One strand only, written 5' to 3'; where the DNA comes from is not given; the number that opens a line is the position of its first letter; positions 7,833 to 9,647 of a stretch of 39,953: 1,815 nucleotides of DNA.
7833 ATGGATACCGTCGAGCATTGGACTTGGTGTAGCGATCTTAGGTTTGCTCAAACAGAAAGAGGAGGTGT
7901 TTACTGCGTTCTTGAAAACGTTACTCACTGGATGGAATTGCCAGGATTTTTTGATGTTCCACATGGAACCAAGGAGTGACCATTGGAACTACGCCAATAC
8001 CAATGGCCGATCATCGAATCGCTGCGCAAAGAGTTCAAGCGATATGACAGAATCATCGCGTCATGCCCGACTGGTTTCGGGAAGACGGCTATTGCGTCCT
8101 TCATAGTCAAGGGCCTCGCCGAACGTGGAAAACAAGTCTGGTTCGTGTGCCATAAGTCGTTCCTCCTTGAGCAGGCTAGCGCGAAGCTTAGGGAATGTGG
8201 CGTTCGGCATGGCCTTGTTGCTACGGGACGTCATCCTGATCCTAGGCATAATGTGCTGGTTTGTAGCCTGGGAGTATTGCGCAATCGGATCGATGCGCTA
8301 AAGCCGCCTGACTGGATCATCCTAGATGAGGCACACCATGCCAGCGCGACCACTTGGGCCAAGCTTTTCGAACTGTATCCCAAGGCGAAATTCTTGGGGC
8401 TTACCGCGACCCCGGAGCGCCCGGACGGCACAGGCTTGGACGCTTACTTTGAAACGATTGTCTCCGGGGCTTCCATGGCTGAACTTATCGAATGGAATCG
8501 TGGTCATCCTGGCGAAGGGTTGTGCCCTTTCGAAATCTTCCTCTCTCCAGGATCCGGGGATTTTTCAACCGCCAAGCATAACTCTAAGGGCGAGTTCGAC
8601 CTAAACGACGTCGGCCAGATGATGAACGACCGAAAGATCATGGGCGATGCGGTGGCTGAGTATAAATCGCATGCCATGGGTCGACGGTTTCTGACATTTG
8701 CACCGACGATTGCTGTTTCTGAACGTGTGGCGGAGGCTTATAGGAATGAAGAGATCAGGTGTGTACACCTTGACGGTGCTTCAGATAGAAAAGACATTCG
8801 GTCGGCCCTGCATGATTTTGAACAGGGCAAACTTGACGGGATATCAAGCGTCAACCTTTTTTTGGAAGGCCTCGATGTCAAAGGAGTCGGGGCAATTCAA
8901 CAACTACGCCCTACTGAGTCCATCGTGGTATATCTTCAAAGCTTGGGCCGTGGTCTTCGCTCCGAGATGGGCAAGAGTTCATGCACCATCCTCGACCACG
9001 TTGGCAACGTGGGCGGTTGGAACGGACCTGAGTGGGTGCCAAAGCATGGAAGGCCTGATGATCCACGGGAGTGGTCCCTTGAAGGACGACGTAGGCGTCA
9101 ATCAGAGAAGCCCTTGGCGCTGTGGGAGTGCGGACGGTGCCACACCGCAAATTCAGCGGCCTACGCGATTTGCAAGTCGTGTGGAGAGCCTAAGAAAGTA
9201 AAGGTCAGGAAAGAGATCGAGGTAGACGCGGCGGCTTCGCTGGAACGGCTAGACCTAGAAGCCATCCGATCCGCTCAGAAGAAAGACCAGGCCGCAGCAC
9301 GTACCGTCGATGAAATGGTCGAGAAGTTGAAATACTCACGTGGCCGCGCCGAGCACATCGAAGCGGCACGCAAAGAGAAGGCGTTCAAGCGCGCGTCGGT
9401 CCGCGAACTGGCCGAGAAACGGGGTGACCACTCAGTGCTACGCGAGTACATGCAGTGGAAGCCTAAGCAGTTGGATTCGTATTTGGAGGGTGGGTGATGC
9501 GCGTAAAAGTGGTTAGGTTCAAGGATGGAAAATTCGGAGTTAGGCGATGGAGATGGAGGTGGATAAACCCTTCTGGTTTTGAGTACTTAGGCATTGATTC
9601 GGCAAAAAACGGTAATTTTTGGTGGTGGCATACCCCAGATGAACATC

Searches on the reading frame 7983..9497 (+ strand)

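Call 105: search_protein_families(library=pfam, proteins=[window:7983-9497:+], max_evalue=0.01)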
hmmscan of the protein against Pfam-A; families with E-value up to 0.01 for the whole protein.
window:7983-9497:+ (504 aa): 4 families
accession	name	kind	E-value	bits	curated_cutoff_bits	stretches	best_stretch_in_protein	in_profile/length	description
PF04851.21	ResIII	-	1.1e-23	84.4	22.5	1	1-146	2-164/164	Type III restriction enzyme, res subunit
PF00271.37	Helicase_C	-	6.9e-10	39.6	23.5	1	229-327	11-109/110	Helicase conserved C-terminal domain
PF00270.35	DEAD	-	6e-08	33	26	1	7-145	4-161/167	DEAD/DEAH box helicase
PF13604.12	AAA_30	-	0.00016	21.9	27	1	25-135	22-115/191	AAA domain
